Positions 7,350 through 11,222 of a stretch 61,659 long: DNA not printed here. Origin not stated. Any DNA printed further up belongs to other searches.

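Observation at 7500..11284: Two-gene unit: pilin-like protein with a Cys-knot-like tail plus a 1190-aa anchored coiled surface protein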

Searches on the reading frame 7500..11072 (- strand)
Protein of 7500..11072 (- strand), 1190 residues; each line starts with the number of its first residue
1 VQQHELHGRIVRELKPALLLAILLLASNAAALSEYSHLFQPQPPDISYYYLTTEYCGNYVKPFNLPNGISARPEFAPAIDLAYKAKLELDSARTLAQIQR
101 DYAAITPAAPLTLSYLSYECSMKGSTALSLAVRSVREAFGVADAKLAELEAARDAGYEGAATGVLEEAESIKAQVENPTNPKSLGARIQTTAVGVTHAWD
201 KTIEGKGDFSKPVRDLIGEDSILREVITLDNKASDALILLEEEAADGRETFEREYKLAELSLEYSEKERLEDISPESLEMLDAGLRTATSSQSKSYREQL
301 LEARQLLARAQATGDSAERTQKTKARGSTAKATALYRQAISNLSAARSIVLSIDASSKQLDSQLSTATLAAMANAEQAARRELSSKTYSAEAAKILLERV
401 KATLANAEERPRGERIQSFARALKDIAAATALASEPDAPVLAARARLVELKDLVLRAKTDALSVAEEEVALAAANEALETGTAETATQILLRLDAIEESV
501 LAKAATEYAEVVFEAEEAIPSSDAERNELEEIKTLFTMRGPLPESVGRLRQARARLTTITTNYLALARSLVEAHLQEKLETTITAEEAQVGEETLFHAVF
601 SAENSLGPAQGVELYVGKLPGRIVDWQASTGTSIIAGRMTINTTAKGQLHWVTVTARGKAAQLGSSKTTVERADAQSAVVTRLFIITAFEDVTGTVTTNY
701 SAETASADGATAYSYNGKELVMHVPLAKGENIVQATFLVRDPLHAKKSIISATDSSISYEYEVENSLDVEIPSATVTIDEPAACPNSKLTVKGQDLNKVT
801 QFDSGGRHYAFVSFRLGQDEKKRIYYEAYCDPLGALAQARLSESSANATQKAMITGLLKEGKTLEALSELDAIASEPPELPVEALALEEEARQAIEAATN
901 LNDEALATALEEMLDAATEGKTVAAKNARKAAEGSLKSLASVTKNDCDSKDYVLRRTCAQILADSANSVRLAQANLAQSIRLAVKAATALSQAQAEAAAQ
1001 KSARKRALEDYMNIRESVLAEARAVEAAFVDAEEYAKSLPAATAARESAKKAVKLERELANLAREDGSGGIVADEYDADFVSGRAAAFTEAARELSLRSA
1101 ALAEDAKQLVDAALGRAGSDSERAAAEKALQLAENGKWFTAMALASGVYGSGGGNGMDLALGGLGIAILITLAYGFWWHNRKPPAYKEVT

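Call 3: search_protein_families(library=pfam, proteins=[window:7500-11072:-], max_evalue=0.1)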
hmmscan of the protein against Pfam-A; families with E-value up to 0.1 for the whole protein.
window:7500-11072:- (1190 aa): 1 family
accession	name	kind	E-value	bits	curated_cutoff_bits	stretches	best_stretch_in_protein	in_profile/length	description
PF25150.1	TPR_Trm732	-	0.013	15.4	27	1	253-334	96-178/265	Trm732, TPR repeats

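Call 8: find_homologous_proteins(query=window:7500-11042:-, max_evalue=0.001)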
Query window:7500-11042:- (1180 aa): 2 proteins with E <= 0.001 among 8000 candidates.
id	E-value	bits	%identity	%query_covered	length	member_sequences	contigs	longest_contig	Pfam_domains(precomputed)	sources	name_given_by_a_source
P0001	0.0e+0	2453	100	100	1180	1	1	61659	-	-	-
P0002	0.0e+0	2138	87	98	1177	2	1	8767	-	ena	-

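Call 9: search_solved_structures(query=window:7500-11042:-, max_evalue=1)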
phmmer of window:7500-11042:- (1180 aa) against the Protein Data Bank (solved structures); distinct sequences matched with E-value up to 1: 0.

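Call 10: search_protein_families(library=ncbifam, proteins=[window:7500-11042:-], max_evalue=0.1)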
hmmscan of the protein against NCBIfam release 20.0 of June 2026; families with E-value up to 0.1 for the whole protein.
window:7500-11042:- (1180 aa): 0 families

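Call 11: find_encoding_contigs(protein=P0002, flank=10000)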
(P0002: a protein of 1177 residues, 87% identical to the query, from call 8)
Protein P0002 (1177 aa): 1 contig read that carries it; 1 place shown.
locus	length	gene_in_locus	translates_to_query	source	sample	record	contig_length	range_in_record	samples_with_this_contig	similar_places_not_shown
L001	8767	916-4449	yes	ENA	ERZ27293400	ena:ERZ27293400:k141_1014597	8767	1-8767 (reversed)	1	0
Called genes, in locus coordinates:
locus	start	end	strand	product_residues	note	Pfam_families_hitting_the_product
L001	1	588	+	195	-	?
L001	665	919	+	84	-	-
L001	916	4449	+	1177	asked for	-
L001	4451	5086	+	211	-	-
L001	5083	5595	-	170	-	PF04019:DUF359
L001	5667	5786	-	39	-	-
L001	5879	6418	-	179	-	PF00004:AAA (weak), PF13238:AAA_18, PF13521:AAA_28, PF13671:AAA_33 (faint)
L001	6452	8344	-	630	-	PF17214:KH_TffA, PF00753:Lactamase_B, PF16661:Lactamase_B_6, PF23023:Anti-Pycsar_Apyc1 (weak), PF12706:Lactamase_B_2, PF10996:Beta-Casp, PF07521:RMMBL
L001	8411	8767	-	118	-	?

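Call 27: find_related_loci(query=A1, collection=genome_contigs, flank=10000)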
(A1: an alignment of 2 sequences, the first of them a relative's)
Query A1 (1180 aa) in genome_contigs; peptide patterns used: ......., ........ (x = any residue, [..] = any of these).
47 stretches matched a pattern, but none encodes a relative of the query by tblastn (E <= 1e-3).

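Call 30: search_protein_representatives(alignment_id=A1)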
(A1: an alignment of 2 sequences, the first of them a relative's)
Query: 2 sequences, 1180 profile positions. Proteins with E-value up to 0.001 (for the whole library): 22; up to 1e-10: 19; up to 1e-30: 2. The best 22 are listed.
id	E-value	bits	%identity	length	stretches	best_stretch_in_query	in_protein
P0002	0.0e+00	2604.1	-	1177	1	4-1180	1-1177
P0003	6.0e-31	123.6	-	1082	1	39-594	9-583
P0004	2.8e-24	101.6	-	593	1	9-573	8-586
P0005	2.0e-22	95.4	-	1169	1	18-1169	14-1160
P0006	9.8e-21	89.8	-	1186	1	10-1165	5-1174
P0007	1.7e-20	89.0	-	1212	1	4-1139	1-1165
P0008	8.0e-20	86.8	-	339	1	7-298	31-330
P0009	9.3e-20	86.6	-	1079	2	8-738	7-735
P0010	9.5e-20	86.5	-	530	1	9-480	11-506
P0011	1.7e-18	82.4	-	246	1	8-236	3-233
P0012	3.0e-17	78.3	-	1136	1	3-598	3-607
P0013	8.7e-15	70.1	-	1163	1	4-840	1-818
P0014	1.0e-13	66.6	-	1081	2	8-731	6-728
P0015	2.6e-13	65.2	-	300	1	6-234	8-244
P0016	3.6e-13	64.8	-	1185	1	6-1142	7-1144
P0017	4.9e-13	64.3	-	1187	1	9-1038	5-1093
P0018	1.3e-12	62.9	-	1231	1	7-1168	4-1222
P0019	1.5e-12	62.7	-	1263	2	8-744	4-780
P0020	2.1e-12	62.3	-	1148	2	8-474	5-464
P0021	2.5e-10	55.3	-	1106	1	9-752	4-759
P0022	5.3e-08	47.6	-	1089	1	8-609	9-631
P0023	9.5e-04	33.6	-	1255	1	8-1174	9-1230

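Call 35: find_homologous_proteins(query=A2, max_evalue=0.001)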
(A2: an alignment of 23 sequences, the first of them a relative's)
Query A2 (23 sequences) (1180 aa, profile of the alignment): 2 proteins with E <= 0.001 among 8000 candidates.
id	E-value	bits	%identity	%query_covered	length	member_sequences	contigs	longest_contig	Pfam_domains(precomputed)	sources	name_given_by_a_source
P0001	0.0e+0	1140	100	100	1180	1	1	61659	-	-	-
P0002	0.0e+0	1131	87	98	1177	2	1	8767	-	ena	-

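Call 36: find_encoding_contigs(protein=P0007, flank=6000, max_places=3)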
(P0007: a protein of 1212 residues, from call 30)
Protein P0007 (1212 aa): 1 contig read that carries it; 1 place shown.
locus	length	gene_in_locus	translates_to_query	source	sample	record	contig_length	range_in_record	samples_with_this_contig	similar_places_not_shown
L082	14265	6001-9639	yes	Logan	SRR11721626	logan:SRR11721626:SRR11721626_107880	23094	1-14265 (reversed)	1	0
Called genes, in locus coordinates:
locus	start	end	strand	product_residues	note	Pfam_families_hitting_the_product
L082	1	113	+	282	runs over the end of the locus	-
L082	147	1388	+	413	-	PF01113:DapB_N (weak), PF02737:3HCDH_N (faint), PF02826:2-Hacid_dh_C (faint), PF03446:NAD_binding_2 (weak), PF03807:F420_oxidored (weak), PF02153:PDH_N, PF20463:PDH_C, PF27505:6PGD_Tyr1_C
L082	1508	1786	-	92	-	PF01918:Alba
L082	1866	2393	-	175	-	PF04312:DUF460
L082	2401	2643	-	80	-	-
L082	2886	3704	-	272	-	-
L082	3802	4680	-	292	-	-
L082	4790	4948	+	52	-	PF03911:Sec61_beta (weak)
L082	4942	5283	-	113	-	-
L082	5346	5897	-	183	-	PF04014:MazE_antitoxin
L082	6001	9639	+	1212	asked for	-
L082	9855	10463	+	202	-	-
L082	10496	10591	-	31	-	-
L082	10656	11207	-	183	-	PF13238:AAA_18, PF13671:AAA_33 (weak), PF13207:AAA_17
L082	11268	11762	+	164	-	PF00885:DMRL_synthase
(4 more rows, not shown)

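Call 37: list_cluster_members(proteins=[P0005, P0006, P0007, P0009, P0012, P0013, P0016, P0018, P0019, P0023])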
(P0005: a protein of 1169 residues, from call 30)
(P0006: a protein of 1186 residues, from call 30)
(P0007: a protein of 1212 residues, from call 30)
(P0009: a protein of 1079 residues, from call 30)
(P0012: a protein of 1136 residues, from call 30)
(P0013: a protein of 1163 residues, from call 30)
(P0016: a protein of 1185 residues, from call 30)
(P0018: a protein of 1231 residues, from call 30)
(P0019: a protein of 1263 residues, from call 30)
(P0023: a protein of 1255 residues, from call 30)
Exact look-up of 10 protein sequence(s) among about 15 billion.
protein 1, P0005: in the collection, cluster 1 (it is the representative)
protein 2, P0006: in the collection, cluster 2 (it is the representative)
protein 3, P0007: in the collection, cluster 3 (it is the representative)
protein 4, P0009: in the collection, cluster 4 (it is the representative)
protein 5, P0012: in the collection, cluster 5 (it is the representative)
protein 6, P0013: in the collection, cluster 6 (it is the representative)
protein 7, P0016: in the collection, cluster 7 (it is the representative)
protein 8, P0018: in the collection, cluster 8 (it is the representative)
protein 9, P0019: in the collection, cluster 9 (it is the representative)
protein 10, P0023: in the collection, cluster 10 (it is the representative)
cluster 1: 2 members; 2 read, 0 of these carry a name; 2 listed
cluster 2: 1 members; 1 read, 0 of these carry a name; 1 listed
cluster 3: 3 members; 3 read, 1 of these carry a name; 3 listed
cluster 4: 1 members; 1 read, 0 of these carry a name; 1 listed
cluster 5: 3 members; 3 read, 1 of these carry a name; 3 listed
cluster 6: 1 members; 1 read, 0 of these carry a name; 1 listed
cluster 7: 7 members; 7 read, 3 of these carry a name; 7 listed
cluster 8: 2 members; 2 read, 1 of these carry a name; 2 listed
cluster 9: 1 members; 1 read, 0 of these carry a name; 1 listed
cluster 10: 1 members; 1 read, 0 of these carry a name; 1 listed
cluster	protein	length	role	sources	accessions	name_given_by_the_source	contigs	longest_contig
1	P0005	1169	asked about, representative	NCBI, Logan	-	-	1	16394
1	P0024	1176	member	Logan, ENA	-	-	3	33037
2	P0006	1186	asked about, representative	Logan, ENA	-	-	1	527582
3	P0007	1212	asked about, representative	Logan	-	-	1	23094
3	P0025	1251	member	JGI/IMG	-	hypothetical protein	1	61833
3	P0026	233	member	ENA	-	-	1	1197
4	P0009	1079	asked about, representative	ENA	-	-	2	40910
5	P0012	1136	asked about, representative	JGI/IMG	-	hypothetical protein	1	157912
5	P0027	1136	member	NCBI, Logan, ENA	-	-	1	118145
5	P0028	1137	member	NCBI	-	-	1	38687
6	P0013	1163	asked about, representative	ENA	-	-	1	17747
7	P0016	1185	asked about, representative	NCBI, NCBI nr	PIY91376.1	hypothetical protein COY71_03470 [Candidatus Micrarchaeota archaeon ... | MAG: hypothetical protein COY71_03470 [Candidatus Micrarchaeota archaeon ...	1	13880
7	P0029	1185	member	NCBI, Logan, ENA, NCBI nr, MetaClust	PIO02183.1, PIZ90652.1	hypothetical protein COX86_03720 [Candidatus Micrarchaeota archaeon ... | MAG: hypothetical protein COT58_01235 [Candidatus Micrarchaeota archaeon ... | \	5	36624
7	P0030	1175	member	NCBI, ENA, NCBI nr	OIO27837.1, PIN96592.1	hypothetical protein COU39_00620 [Candidatus Micrarchaeota archaeon ... | MAG: hypothetical protein AUJ16_02380 [Candidatus Micrarchaeota archaeon CG1_02_60_51]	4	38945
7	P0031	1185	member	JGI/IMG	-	-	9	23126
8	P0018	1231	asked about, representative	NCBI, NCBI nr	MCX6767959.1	MAG: hypothetical protein NTY90_04515 [Candidatus Micrarchaeota archaeon] | hypothetical protein [Candidatus Micrarchaeota archaeon]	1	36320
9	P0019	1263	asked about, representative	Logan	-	-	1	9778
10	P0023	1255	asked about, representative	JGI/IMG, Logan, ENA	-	-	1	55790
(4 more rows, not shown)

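Call 38: find_encoding_contigs(protein=P0006, flank=5000, max_places=2)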
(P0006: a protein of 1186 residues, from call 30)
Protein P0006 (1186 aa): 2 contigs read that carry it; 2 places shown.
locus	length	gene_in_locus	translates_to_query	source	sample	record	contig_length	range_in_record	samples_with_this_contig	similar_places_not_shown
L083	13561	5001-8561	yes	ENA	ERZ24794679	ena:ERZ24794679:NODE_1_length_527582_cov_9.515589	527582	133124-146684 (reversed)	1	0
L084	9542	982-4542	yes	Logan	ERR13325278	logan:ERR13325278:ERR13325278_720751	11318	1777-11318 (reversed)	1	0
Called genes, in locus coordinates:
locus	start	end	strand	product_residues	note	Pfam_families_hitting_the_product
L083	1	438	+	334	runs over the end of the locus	PF00752:XPG_N, PF00867:XPG_I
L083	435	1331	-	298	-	-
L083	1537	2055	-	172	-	PF04014:MazE_antitoxin (weak)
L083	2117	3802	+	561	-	-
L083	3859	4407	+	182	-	PF04011:LemA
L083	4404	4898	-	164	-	PF01871:AMMECR1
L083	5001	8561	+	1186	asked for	-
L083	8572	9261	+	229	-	-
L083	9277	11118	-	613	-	PF09843:DUF2070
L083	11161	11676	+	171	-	PF04981:NMD3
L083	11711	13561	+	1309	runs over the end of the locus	-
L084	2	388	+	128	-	?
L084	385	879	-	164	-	PF01871:AMMECR1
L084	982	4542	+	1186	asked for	-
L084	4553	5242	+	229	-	-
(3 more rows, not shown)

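Call 39: find_encoding_contigs(protein=P0016, flank=5000, max_places=2)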
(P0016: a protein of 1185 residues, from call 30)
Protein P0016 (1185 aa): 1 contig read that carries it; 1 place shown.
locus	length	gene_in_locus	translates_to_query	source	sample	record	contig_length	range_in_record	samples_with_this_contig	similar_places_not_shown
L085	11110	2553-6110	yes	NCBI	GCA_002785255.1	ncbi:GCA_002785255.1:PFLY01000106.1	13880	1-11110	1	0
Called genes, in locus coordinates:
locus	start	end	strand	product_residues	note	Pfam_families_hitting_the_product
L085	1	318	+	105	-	?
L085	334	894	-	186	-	PF01871:AMMECR1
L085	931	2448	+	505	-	PF17957:Big_7 (faint), PF26114:Ig_2_Mok13 (faint)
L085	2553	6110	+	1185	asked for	-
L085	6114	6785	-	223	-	-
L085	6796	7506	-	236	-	-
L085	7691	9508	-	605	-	-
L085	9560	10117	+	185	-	PF04981:NMD3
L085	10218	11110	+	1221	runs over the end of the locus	?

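Call 40: find_encoding_contigs(protein=P0005, flank=5000, max_places=2)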
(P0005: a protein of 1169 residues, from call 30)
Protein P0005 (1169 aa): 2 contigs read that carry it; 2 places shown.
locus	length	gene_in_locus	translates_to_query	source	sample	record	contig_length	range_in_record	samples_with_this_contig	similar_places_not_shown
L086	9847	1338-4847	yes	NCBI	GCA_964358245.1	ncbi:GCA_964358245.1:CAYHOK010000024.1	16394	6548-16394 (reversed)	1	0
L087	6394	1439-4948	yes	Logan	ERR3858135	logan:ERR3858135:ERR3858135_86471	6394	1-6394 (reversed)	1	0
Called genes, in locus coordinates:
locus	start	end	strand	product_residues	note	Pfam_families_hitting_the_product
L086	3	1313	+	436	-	?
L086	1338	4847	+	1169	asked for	-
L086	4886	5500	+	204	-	-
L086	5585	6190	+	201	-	PF00081:Sod_Fe_N, PF02777:Sod_Fe_C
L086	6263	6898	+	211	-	-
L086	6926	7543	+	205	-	-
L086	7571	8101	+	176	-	PF01923:Cob_adeno_trans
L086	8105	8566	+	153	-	PF04073:tRNA_edit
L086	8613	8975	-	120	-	-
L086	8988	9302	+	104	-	-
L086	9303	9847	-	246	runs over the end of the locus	-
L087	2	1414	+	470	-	?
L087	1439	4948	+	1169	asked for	-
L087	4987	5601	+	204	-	-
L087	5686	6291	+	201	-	PF00081:Sod_Fe_N, PF02777:Sod_Fe_C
